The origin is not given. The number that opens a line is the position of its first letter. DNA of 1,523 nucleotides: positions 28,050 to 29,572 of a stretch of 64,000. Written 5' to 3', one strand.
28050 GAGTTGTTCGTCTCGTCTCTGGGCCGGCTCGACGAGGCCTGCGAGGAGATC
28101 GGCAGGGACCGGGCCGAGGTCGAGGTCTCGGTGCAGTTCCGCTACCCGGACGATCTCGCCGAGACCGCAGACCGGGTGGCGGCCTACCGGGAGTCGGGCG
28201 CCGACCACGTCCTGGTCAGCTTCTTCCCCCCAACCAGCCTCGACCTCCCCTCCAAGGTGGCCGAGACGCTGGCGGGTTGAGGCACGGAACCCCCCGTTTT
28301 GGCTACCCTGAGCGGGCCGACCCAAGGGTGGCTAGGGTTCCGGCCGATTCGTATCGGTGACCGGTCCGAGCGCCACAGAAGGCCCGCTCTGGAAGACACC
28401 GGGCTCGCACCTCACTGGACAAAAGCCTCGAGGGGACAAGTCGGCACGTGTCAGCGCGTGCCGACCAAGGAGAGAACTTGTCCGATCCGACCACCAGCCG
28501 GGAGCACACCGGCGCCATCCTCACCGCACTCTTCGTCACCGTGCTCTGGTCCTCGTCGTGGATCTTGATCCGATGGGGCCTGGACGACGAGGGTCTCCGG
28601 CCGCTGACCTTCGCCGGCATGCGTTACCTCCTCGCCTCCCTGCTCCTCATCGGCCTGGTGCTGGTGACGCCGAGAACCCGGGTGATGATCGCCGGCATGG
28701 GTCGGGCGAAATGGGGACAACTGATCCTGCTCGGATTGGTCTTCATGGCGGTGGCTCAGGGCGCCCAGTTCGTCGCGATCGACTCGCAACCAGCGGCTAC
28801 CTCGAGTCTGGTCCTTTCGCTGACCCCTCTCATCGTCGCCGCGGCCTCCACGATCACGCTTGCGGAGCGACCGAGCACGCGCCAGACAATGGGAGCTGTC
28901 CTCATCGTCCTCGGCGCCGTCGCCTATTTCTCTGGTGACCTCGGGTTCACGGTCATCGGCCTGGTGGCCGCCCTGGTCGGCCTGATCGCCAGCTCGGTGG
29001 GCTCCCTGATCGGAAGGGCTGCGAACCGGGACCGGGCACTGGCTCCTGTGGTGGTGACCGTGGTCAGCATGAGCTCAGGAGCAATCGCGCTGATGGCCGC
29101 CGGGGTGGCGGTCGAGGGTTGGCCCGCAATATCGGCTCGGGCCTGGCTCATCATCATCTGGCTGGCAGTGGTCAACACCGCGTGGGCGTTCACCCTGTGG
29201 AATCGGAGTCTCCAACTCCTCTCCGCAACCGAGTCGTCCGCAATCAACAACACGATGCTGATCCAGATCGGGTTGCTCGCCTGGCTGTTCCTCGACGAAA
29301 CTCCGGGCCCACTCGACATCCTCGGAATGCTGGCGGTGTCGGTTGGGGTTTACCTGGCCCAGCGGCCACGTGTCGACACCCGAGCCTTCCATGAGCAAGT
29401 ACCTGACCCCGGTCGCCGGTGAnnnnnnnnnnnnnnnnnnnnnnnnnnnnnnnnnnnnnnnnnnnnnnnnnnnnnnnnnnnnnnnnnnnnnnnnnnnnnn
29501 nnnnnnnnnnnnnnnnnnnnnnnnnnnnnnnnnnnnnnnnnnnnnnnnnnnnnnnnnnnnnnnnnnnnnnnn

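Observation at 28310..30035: ykkC-family (guanidine-I-like) riboswitch controlling an EamA + YczE/YitT-like membrane gene pair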

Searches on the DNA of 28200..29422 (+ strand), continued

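Call 68: search_with_rna_model(model_id=R1, sources=[L081, L082, L083, L084, L085, L086, L087, L088, L089, L090, L091, L092, L093, L094, L095, L096, L097, L098, L099, L100, L101, L102, L103, L104, L105, L106, L107, L108, L109, L110, L111, L112, L113, L114, L115, L116, L117, L118, L119, L120, L121, L122, L123, L124, L125, L126, L127, L128, L129, L130, L131, L132, L133, L134, L135, L136, L137, L138, L139, L140, L141, L142, L143, L144, L145, L146, L147, L148, L149, L150, L151, L152, L153, L154, L155, L156, L157, L158, L159, L160, L161, L162, L163, L164, L165, L166, L167, L168, L169, L170, L171, L172, L173, L174, L175, L176, L177, L178, L179, L180], max_evalue=0.001)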
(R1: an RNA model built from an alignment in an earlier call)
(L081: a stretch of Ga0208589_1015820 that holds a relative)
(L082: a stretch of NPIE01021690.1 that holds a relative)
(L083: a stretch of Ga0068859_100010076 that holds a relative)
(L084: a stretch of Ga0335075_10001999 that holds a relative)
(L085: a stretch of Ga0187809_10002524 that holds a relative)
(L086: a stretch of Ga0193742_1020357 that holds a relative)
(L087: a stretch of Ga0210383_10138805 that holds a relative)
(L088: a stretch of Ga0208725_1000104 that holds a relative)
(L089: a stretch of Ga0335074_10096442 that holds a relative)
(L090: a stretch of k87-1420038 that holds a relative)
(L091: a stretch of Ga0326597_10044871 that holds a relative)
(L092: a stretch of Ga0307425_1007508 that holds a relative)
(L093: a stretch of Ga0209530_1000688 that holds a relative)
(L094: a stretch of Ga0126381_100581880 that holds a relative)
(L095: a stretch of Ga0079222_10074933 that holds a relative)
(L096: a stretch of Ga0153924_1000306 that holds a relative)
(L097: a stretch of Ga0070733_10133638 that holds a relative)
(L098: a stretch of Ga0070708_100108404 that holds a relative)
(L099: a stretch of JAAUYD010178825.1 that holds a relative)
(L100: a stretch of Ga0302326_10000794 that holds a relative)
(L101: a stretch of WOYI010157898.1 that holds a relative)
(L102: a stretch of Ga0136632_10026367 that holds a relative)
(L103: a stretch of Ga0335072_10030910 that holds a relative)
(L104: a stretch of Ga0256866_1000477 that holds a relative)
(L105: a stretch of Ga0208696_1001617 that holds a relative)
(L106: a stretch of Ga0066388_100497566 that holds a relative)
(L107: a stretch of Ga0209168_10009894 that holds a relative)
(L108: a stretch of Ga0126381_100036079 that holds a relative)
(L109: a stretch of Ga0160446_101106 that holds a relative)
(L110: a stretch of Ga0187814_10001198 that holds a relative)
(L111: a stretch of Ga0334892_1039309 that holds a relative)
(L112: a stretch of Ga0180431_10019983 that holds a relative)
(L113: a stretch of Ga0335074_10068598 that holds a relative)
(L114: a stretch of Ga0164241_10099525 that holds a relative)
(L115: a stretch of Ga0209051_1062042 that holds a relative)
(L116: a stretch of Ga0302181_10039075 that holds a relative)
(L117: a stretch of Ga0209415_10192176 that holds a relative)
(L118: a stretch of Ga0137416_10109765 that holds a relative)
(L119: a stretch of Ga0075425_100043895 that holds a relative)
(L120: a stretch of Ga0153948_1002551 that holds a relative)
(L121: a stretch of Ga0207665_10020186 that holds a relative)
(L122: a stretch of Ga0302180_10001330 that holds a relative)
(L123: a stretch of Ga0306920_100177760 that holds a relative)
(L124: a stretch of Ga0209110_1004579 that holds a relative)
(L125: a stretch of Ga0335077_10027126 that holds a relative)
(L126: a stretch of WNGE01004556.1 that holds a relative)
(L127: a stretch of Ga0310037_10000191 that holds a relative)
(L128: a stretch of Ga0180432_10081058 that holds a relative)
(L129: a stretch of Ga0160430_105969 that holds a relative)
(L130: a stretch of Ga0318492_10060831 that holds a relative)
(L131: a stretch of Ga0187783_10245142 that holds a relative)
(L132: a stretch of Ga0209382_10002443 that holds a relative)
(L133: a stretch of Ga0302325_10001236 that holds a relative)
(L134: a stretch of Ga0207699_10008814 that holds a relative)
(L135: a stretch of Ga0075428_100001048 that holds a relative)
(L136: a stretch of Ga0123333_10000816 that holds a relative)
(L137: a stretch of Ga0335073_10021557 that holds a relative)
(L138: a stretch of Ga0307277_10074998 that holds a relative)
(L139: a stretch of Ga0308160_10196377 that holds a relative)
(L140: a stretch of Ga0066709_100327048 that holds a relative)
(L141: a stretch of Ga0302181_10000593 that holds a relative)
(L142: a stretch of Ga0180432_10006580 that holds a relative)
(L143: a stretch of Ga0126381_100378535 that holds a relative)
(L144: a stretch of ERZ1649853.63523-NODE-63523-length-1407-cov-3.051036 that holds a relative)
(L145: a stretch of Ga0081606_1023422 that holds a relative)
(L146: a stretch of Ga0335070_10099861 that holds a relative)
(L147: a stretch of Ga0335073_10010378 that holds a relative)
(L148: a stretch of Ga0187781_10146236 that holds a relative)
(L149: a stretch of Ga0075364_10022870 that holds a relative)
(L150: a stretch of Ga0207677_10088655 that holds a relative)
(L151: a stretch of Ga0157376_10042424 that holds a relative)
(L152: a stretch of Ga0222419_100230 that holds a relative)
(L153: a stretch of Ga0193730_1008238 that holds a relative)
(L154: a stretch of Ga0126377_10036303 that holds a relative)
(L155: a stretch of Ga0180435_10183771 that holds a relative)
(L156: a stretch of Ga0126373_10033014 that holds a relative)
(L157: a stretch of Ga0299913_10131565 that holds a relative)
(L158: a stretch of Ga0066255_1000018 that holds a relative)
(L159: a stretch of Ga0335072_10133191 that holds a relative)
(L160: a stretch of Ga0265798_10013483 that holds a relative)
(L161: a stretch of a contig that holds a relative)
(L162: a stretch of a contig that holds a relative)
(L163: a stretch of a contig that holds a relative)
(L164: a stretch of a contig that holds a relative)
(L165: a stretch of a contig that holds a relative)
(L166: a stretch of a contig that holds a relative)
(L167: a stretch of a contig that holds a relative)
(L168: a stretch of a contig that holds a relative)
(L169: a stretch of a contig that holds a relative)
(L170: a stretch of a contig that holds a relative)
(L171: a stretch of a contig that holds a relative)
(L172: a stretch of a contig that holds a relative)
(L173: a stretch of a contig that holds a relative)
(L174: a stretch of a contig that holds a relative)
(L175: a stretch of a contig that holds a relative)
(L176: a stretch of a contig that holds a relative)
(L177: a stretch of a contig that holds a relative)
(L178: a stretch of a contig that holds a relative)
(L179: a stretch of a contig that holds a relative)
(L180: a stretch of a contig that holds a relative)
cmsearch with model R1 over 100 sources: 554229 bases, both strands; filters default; matches with E-value up to 0.001: 98.
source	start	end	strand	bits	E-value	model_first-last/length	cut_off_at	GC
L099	1154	1276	+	127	1.3e-36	1-124/124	no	0.68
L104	8981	9101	-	125.2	4.5e-36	1-124/124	no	0.72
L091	2311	2432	+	121.3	7.3e-35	1-124/124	no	0.63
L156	3251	3374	+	116.3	2.8e-33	1-124/124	no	0.73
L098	2062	2180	-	116.1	3.1e-33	1-124/124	no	0.68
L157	1615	1737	-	114.8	7.9e-33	1-124/124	no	0.67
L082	1803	1920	+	96.3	4.7e-27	1-124/124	no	0.63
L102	15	138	+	87.1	3.4e-24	1-124/124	no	0.59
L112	2490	2602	-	86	7.6e-24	1-124/124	no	0.61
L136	1266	1384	-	85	1.6e-23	1-124/124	no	0.66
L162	1104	1231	-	81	2.9e-22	1-124/124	no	0.65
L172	9080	9195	-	80.7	3.5e-22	1-124/124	no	0.66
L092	2370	2481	-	80.6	3.7e-22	1-124/124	no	0.62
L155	1188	1312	+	77.6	3.2e-21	1-124/124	no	0.64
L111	908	1020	+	75.3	1.7e-20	1-124/124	no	0.6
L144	1198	1309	-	72.2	1.6e-19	1-124/124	no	0.67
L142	4056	4180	+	68.3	2.5e-18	1-124/124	no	0.68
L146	1663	1795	+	68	3.2e-18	1-124/124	no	0.68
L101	2623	2734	+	61.8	2.8e-16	1-124/124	no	0.62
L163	11816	11963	+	59.4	1.5e-15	1-124/124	no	0.67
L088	2932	3045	+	59.3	1.6e-15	1-124/124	no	0.64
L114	1736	1860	-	59.3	1.6e-15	1-124/124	no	0.63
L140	1840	1989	+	58.5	2.9e-15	1-124/124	no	0.67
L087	70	220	+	58.1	3.9e-15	1-124/124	no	0.65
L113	10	181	-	57.6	5.6e-15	1-124/124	no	0.67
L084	4320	4432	-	57.5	6.1e-15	1-124/124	no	0.68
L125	434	589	+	56.8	9.7e-15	1-124/124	no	0.67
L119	3715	3811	+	56.6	1.2e-14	14-114/124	no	0.73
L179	1458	1570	-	56.5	1.2e-14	1-124/124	no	0.66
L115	66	190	+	56.5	1.2e-14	1-124/124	no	0.62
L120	2872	2989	+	56.2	1.6e-14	1-124/124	no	0.72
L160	8171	8289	-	56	1.7e-14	1-124/124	no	0.69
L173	366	489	-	55.7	2.2e-14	1-124/124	no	0.67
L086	3003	3144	+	55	3.7e-14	1-124/124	no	0.68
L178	1636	1760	+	54.1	7e-14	14-112/124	no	0.69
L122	12891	13016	+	53.8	8.7e-14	14-112/124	no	0.69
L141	2957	3082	-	53.8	8.7e-14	14-112/124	no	0.69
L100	7203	7306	+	53.5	1e-13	14-112/124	no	0.66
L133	2901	3004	-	53.5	1e-13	14-112/124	no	0.66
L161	966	1080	-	53.2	1.3e-13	1-124/124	no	0.63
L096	7656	7754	-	53.2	1.4e-13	14-111/124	no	0.71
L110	9276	9442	+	53.1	1.4e-13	1-124/124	no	0.65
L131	1111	1259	+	52.9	1.6e-13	1-124/124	no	0.63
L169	287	418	-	52.7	1.9e-13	1-124/124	no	0.72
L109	63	189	-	52.1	2.9e-13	1-124/124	no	0.71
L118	1580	1705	-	52.1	3e-13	14-112/124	no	0.72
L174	295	393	+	51.9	3.4e-13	14-111/124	no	0.71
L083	8676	8794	+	51.8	3.7e-13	14-112/124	no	0.69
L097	1245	1392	-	50.7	8.1e-13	1-124/124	no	0.68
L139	23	122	+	50.3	1.1e-12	14-111/124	no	0.69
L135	9168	9285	+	49.2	2.3e-12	14-112/124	no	0.68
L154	2080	2237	+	49.2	2.3e-12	1-124/124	no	0.68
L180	1600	1737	-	48.7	3.3e-12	1-124/124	no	0.65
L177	4172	4269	-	48.4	4.2e-12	14-111/124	no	0.71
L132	8368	8503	+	48.3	4.3e-12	1-124/124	no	0.69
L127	652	781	-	48.3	4.6e-12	14-112/124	no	0.71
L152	354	471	-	48.1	5e-12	1-124/124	no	0.69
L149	3656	3770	+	48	5.5e-12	1-124/124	no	0.61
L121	2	169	+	47.9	5.8e-12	1-124/124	no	0.67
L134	1166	1333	+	47.9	5.8e-12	1-124/124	no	0.67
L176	7328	7453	+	46.5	1.6e-11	14-112/124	no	0.71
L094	1206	1334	+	45.9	2.5e-11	14-112/124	no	0.67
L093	11250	11372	-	45.9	2.5e-11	3-124/124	5'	0.64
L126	5769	5924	-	44.8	5.5e-11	1-124/124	no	0.68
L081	760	902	-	44.5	7e-11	14-112/124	no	0.7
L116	2064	2236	+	44.4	7.5e-11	1-124/124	no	0.68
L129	1998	2121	-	44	9.6e-11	1-124/124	no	0.71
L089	1441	1574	+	43.9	1e-10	14-112/124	no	0.67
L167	6763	6917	+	43.9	1.1e-10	1-124/124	no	0.72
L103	920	1043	+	43.7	1.2e-10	14-112/124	no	0.7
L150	1239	1355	+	43.4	1.5e-10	14-112/124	no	0.7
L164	3818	3979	+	43.3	1.6e-10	1-124/124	no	0.72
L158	4724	4833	-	43.1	1.9e-10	14-112/124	no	0.74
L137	8243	8373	-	42.9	2.2e-10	14-112/124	no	0.69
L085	7431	7581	+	42.2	3.6e-10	1-124/124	no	0.7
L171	4199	4371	+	42.1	3.8e-10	1-124/124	no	0.68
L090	892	1041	-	41.9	4.5e-10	14-112/124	no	0.69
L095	465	627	+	41.7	5.3e-10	1-124/124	no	0.71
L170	1725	1865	-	41.2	7.3e-10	14-112/124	no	0.66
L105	11478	11640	+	41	8.4e-10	1-124/124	no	0.68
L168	2001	2155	-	40.7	1.1e-09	14-112/124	no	0.65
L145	1566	1693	-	40.4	1.3e-09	1-124/124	no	0.67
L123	337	466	+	40.4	1.3e-09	14-112/124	no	0.69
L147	10279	10415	+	40.2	1.5e-09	14-112/124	no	0.73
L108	1500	1638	+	40.1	1.6e-09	14-112/124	no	0.68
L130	1325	1448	-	39.9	1.9e-09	14-112/124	no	0.69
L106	515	644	+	38.6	4.6e-09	14-112/124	no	0.68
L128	1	69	+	36.5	2.1e-08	51-124/124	5'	0.61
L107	964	1109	-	36.5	2.2e-08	14-112/124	no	0.71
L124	1218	1395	+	34.3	1e-07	1-124/124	no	0.68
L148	1330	1451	-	32.8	3e-07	1-124/124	no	0.74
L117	509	643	+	32.7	3.2e-07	1-124/124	no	0.78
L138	578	735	+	32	5.2e-07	1-124/124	no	0.74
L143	1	123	+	30.5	1.6e-06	25-124/124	5'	0.69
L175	412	508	+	30.4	1.7e-06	1-124/124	no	0.67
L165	1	99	+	28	9.7e-06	33-124/124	5'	0.66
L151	783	901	-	26.1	3.8e-05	1-124/124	no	0.66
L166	4811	4894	+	25.6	5.1e-05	1-124/124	no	0.71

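Call 69: search_with_rna_model(model_id=R1, sources=[L001, L002, L003, L004, L005, L006, L007, L008, L009, L010, L011, L012, L013, L014, L015, L016, L017, L018, L019, L020, L021, L022, L023, L024, L025, L026, L027, L028, L029, L030, L031, L032, L033, L034, L035, L036, L037, L038, L039, L040, L041, L042, L043, L044, L045, L046, L047, L048, L049, L050, L051, L052, L053, L054, L055, L056, L057, L058, L059, L060, L061, L062, L063, L064, L065, L066, L067, L068, L069, L070, L071, L072, L073, L074, L075, L076, L077, L078, L079, L080, L181, L182, L183, L184, L185, L186, L187, L188, L189, L190, L191, L192, L193, L194, L195, L196, L197, L198, L199, L200], max_evalue=0.001)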
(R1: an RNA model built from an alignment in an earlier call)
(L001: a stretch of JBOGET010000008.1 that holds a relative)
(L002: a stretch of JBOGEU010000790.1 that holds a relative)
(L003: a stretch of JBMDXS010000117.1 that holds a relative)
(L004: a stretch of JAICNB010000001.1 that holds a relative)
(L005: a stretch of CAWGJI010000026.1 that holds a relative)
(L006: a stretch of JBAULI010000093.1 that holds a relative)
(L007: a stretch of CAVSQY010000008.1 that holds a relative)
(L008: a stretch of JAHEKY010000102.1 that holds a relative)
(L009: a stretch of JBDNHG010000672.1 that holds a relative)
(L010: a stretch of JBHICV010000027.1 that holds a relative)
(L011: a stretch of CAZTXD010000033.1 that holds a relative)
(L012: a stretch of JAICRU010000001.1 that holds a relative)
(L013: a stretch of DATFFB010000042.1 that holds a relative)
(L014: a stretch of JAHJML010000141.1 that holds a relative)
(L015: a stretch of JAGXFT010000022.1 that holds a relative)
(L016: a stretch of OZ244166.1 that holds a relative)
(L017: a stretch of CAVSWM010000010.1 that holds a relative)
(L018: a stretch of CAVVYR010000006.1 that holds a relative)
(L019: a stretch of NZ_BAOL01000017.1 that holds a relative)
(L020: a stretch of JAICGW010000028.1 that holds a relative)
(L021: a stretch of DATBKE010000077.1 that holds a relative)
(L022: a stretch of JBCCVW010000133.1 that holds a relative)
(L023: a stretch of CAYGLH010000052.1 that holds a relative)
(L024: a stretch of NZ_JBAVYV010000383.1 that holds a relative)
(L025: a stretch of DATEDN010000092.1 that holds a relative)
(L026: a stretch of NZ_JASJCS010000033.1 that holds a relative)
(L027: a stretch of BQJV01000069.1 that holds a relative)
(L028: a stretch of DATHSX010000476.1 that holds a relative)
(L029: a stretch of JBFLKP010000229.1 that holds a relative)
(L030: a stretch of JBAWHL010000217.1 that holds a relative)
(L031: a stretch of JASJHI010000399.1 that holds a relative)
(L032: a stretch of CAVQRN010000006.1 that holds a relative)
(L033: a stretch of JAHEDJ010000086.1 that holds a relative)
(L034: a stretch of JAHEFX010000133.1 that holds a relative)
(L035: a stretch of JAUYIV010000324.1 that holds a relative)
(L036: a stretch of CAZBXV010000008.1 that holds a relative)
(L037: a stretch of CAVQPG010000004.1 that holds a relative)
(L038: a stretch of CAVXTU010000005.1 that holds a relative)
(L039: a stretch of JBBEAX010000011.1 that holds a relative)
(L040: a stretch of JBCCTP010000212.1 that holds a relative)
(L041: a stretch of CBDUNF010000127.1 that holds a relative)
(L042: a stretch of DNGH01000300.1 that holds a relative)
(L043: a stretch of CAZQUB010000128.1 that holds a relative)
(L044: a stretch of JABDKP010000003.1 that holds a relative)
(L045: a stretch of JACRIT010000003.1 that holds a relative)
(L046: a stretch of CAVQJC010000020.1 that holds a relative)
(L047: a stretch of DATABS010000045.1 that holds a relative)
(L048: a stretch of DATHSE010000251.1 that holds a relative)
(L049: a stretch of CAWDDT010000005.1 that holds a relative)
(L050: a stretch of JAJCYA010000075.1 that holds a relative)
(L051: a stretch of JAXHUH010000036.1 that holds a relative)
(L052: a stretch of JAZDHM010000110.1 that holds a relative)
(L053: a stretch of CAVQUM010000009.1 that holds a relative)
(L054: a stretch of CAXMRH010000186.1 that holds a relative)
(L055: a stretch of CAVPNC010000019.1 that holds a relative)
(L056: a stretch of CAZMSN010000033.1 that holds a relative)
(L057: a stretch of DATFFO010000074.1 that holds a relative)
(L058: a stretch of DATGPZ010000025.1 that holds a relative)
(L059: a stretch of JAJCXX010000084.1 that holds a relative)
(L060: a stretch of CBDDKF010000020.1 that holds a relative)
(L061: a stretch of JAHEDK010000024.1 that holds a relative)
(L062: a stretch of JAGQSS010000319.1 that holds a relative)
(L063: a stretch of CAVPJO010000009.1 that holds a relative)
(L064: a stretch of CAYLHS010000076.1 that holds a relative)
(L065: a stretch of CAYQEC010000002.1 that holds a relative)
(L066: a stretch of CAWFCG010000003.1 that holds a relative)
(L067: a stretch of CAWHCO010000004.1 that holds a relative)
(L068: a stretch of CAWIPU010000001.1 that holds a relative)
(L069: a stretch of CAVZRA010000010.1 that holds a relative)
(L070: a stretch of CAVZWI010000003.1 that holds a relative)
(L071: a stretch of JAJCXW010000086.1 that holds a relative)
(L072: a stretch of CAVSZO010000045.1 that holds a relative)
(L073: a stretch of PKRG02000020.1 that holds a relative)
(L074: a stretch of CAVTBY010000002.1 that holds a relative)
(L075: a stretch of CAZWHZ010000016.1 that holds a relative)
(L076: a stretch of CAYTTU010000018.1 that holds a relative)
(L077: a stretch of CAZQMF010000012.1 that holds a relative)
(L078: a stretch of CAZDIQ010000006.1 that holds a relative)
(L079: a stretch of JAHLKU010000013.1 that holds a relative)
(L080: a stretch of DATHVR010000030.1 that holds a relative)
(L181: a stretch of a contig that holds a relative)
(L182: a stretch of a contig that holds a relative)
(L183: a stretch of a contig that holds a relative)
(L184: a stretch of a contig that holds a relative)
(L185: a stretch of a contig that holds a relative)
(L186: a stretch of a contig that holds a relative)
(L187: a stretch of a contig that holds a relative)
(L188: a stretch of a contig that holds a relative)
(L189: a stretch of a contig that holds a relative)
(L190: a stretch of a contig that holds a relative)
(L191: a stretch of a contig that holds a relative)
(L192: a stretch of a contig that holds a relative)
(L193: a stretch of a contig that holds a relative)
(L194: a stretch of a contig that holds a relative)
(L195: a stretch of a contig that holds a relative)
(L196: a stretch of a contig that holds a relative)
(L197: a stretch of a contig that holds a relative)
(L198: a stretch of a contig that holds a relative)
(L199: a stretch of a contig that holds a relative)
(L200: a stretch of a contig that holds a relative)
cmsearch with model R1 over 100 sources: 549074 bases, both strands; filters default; matches with E-value up to 0.001: 69.
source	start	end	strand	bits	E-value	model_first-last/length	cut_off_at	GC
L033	2348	2471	+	135.8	2.3e-39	1-124/124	no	0.65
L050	2321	2442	+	134.3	6.4e-39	1-124/124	no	0.62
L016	2350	2470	+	134.2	6.8e-39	1-124/124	no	0.65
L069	2360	2479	+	133.1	1.6e-38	1-124/124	no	0.66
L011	2340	2459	+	133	1.7e-38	1-124/124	no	0.68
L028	2171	2294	+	132.4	2.7e-38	1-124/124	no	0.68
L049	2358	2477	+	131.3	5.6e-38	1-124/124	no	0.68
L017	2358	2477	+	130.3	1.1e-37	1-124/124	no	0.65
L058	1090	1212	+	130.2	1.3e-37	1-124/124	no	0.66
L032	2346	2468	+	129.8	1.7e-37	1-124/124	no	0.67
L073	593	712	+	129.7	1.8e-37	1-124/124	no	0.7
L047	2336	2457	+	128.3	4.8e-37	1-124/124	no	0.66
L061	2323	2445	+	128.3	4.8e-37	1-124/124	no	0.63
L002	1948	2071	+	128.1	5.7e-37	1-124/124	no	0.68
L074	2349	2470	+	127.8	7e-37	1-124/124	no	0.67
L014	2325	2444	+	126.9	1.3e-36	1-124/124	no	0.66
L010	2348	2468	+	126.8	1.5e-36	1-124/124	no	0.65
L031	1347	1471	+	126.3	2e-36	1-124/124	no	0.65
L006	2347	2468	+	125.7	3.1e-36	1-124/124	no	0.67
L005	2330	2451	+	124.8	6e-36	1-124/124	no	0.66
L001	56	175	+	124.3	8.4e-36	1-124/124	no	0.65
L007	2348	2468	+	124.3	8.9e-36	1-124/124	no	0.64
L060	2345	2469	+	124.1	1e-35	1-124/124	no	0.66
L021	2342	2460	+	123.3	1.7e-35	1-124/124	no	0.63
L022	2345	2469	+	123.2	2e-35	1-124/124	no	0.66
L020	2341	2460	+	122.4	3.5e-35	1-124/124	no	0.65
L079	2335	2456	+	121.7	5.6e-35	1-124/124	no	0.71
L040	2342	2466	+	120.9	9.6e-35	1-124/124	no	0.66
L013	2341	2460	+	119.9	2.1e-34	1-124/124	no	0.66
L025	2342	2460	+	118.3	6.6e-34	1-124/124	no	0.61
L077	2363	2469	+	116.7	2e-33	1-124/124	no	0.65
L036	2362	2468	+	115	6.9e-33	1-124/124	no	0.64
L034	1745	1865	+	115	7e-33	1-124/124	no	0.69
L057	2344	2466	+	114.7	8.3e-33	1-124/124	no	0.67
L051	2339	2464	+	113.6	1.9e-32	1-124/124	no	0.69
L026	2338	2460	+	113.1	2.7e-32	1-124/124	no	0.72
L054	2329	2448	+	108.4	7.9e-31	1-124/124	no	0.59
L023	2303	2445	+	106.2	3.9e-30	1-124/124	no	0.68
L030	2309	2431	+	105.3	7.1e-30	1-124/124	no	0.64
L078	2353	2474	+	103.2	3.4e-29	1-124/124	no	0.61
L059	2343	2464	+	89.1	8.2e-25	1-124/124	no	0.63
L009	2288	2412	+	88.9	9.5e-25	1-124/124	no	0.58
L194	498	621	-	87.1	3.4e-24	1-124/124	no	0.59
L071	1641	1762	+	86.9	4.1e-24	1-124/124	no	0.62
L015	2277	2411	+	83.4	5.1e-23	1-124/124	no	0.66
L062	2197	2324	+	83.2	5.6e-23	1-124/124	no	0.66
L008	2319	2440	+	81.8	1.6e-22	1-124/124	no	0.63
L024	2252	2388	+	80.3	4.5e-22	1-124/124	no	0.62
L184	1152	1262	-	78.4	1.8e-21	1-124/124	no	0.61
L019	418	554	+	78.3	1.9e-21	1-124/124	no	0.64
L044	2273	2401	+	78.3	1.9e-21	1-124/124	no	0.65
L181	2382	2494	+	71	3.5e-19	1-124/124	no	0.62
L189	480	639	-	67.6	4e-18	1-124/124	no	0.67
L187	397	543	-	61.7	2.9e-16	1-124/124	no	0.68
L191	8668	8791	+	54.4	5.4e-14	1-124/124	no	0.67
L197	1304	1430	-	54.1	6.6e-14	1-124/124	no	0.69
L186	1889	2013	-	54.1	7e-14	14-112/124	no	0.69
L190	252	375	+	53.8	8.5e-14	1-124/124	no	0.68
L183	1298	1418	+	53.8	8.7e-14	1-124/124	no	0.68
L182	4501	4611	-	49.6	1.7e-12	1-124/124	no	0.68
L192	5261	5390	-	49.5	1.8e-12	1-124/124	no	0.72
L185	3387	3509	+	47.9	5.9e-12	1-124/124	no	0.69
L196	136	256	+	47.1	1e-11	1-124/124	no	0.65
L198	1394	1530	+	46.1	2.1e-11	14-112/124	no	0.66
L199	2200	2363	-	44.4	7.2e-11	1-124/124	no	0.71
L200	13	143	-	43.2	1.7e-10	14-112/124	no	0.72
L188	8676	8806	+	42.9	2.2e-10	14-112/124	no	0.69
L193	337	466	+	40.4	1.3e-09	14-112/124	no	0.69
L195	5278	5440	+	35.6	3.9e-08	1-124/124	no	0.71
